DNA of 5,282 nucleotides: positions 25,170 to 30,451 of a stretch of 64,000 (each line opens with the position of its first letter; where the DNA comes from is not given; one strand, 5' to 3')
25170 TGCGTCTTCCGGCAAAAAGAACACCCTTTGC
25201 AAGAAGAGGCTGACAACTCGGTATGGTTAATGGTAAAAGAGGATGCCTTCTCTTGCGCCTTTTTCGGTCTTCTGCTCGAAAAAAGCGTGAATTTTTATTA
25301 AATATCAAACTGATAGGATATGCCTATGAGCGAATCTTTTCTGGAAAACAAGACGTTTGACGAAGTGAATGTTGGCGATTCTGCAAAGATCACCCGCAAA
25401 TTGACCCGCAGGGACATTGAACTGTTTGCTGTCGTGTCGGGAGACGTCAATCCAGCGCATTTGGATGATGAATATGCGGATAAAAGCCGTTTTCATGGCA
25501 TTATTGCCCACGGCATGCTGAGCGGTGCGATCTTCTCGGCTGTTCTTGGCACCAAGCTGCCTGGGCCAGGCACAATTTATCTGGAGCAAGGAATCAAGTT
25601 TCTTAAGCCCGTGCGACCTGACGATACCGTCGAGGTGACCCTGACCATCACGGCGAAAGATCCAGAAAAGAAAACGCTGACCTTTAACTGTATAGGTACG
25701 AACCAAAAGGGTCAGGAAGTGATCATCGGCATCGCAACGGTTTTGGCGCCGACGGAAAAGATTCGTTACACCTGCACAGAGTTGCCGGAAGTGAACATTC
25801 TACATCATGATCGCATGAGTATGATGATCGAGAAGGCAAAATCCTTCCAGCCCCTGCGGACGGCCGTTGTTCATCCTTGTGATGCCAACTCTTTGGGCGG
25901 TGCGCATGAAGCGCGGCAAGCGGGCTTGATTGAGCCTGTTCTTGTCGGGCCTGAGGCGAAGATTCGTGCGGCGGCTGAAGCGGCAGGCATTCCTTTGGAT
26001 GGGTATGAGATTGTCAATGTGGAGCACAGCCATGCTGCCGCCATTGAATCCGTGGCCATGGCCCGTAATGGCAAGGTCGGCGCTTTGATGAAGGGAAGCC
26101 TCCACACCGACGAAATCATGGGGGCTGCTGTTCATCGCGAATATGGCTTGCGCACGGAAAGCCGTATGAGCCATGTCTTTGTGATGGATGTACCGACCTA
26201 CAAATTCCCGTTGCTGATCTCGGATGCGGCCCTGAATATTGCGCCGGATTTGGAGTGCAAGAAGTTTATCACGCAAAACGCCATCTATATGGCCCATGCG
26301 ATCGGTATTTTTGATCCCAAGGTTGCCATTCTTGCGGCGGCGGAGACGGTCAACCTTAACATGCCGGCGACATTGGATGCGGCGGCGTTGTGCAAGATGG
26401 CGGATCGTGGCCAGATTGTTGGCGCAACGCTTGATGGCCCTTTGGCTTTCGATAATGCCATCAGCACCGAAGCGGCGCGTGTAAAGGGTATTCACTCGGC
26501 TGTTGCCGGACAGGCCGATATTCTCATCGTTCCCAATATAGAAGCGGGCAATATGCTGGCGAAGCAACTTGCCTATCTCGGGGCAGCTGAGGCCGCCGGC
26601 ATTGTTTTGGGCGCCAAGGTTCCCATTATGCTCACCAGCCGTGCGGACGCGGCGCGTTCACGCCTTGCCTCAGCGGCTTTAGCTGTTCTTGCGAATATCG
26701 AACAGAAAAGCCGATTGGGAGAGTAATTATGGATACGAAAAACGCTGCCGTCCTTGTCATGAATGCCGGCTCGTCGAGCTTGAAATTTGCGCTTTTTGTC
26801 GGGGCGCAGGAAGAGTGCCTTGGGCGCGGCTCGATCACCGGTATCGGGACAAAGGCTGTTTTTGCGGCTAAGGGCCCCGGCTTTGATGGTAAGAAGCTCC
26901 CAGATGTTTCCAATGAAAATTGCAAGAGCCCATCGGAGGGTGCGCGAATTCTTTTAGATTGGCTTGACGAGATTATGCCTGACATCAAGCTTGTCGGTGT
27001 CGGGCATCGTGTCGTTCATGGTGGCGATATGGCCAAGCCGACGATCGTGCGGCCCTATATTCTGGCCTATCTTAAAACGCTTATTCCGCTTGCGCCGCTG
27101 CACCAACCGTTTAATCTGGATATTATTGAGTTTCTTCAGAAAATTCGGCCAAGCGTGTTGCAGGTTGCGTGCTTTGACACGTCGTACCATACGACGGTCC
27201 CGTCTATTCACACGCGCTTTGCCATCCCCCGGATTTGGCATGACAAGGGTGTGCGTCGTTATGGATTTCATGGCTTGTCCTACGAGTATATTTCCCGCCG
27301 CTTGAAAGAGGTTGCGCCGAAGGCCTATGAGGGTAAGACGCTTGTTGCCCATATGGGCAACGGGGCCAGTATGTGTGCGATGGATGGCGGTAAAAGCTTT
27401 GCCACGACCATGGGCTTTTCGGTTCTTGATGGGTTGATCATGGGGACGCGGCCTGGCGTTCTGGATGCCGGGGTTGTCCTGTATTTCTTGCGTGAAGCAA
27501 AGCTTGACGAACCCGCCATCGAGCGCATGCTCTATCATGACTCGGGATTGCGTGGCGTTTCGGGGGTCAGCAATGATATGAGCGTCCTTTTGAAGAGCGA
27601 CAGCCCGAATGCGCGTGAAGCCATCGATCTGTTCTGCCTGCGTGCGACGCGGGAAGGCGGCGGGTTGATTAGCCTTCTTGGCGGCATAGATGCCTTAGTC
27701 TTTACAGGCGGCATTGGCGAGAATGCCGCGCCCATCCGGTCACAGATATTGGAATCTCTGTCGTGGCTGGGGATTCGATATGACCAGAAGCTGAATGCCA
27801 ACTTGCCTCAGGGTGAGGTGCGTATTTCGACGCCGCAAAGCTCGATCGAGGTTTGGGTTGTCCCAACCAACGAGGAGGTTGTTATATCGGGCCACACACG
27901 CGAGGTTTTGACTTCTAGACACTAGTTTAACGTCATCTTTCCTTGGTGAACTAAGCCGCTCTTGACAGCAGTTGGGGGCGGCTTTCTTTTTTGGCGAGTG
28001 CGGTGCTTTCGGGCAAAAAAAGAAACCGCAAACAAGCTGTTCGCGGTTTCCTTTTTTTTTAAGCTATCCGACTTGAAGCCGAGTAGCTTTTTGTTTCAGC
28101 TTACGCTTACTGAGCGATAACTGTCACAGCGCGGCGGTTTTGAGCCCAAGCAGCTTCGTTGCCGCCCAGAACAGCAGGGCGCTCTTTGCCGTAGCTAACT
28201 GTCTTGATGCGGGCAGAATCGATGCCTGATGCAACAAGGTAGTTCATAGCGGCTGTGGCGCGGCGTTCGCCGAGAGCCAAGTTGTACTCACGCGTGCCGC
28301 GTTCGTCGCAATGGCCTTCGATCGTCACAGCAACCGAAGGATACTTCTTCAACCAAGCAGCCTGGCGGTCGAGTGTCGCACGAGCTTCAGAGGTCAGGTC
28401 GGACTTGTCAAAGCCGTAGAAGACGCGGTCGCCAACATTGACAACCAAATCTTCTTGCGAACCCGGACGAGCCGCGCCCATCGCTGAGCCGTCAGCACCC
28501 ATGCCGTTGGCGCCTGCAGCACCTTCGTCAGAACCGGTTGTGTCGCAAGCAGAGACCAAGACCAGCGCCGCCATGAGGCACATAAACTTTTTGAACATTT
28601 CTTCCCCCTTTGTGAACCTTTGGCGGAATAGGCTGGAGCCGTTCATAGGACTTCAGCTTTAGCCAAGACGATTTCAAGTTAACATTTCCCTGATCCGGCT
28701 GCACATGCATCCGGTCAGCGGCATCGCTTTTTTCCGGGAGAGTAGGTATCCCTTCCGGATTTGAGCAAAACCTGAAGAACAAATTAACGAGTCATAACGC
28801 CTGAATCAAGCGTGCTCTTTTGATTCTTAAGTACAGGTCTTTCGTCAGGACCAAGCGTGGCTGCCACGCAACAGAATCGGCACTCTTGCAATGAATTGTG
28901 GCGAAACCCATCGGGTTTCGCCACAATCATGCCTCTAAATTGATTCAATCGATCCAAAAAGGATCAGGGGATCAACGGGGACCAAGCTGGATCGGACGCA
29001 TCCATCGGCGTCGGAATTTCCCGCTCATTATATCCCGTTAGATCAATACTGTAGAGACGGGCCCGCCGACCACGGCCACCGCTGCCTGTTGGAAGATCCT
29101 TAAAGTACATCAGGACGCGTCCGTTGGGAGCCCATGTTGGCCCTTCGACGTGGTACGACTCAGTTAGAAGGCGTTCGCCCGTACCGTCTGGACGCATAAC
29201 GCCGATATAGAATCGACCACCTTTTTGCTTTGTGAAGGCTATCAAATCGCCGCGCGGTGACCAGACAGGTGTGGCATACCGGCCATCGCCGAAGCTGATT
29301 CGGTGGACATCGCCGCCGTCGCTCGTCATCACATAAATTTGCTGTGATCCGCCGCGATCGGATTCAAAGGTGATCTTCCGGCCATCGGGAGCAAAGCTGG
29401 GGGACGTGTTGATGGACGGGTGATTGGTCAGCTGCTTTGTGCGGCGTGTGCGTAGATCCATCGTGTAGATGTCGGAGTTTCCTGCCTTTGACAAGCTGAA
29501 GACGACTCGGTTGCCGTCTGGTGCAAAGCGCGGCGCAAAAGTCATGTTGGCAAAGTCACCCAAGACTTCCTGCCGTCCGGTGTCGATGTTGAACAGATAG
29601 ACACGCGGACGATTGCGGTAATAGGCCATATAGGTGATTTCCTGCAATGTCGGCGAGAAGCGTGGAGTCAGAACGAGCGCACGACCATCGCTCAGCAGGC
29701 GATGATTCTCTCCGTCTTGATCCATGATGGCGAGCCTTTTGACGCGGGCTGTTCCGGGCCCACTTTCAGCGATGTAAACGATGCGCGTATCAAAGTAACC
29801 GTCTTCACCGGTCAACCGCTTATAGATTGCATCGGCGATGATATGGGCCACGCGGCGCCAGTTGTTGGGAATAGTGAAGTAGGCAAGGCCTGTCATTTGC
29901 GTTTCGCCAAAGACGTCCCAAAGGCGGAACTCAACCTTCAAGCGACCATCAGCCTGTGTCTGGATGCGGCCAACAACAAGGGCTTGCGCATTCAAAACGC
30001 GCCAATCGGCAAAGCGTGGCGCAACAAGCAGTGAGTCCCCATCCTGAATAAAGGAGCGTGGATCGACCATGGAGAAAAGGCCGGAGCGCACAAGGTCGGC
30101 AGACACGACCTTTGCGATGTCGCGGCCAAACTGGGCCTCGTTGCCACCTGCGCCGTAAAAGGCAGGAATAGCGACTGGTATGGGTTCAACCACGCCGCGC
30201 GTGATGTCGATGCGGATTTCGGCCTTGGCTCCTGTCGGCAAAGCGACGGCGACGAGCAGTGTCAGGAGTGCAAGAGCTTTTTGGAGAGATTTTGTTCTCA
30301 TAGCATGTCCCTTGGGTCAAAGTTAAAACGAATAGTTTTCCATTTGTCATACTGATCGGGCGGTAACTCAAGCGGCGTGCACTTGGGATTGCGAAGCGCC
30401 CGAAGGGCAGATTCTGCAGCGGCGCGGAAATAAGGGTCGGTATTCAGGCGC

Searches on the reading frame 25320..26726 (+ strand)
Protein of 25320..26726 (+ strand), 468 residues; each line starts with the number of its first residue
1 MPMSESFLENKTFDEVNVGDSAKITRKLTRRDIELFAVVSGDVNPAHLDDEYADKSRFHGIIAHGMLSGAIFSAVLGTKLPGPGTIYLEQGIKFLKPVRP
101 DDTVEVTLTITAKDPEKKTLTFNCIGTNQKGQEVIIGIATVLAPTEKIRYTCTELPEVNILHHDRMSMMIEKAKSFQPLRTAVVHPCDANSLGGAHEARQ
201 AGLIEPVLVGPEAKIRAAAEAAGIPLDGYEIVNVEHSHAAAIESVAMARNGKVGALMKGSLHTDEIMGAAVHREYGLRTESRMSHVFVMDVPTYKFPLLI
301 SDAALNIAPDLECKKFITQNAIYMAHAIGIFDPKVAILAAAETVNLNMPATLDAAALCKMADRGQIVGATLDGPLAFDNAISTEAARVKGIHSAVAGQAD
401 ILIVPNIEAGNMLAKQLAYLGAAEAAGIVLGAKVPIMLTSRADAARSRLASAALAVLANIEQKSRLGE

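Call 7: search_protein_families(library=pfam, proteins=[window:25320-26726:+], max_evalue=0.001)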
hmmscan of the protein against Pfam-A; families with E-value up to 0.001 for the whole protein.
window:25320-26726:+ (468 aa): 3 families
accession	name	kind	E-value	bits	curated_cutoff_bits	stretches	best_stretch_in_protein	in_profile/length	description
PF01515.24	PTA_PTB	-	1.1e-39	137.1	24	1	244-456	108-319/319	Phosphate acetyl/butaryl transferase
PF01575.25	MaoC_dehydratas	-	7.8e-24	84.1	27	1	24-119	14-110/123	MaoC like domain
PF13452.11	FAS1_DH_region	-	3.9e-08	34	22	1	21-134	7-129/132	FAS1-like, dehydratase domain region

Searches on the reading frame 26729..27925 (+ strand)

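Call 7: search_protein_families(library=pfam, proteins=[window:26729-27925:+], max_evalue=0.001)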
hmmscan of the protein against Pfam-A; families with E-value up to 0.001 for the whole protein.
window:26729-27925:+ (398 aa): 1 family
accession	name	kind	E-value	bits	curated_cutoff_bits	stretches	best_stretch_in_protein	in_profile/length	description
PF00871.23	Acetate_kinase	-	8.9e-99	331.2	22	1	8-387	2-391/392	Acetokinase family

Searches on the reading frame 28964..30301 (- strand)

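Call 7: search_protein_families(library=pfam, proteins=[window:28964-30301:-], max_evalue=0.001)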
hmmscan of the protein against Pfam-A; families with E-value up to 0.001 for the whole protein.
window:28964-30301:- (445 aa): 4 families
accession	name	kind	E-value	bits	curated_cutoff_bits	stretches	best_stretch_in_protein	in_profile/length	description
PF04052.18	TolB_N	-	5.6e-34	116.9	22.4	1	30-136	2-106/106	TolB amino-terminal domain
PF07676.18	PD40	-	1.9e-26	91.8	20.9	2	289-324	2-38/38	WD40-like Beta Propeller Repeat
PF00930.27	DPPIV_N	-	0.00032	20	22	0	233-294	24-81/354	Dipeptidyl peptidase IV (DPP IV) N-terminal region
PF14583.12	Pectate_lyase22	-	0.00092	18.5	30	0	252-298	36-82/386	Oligogalacturonate lyase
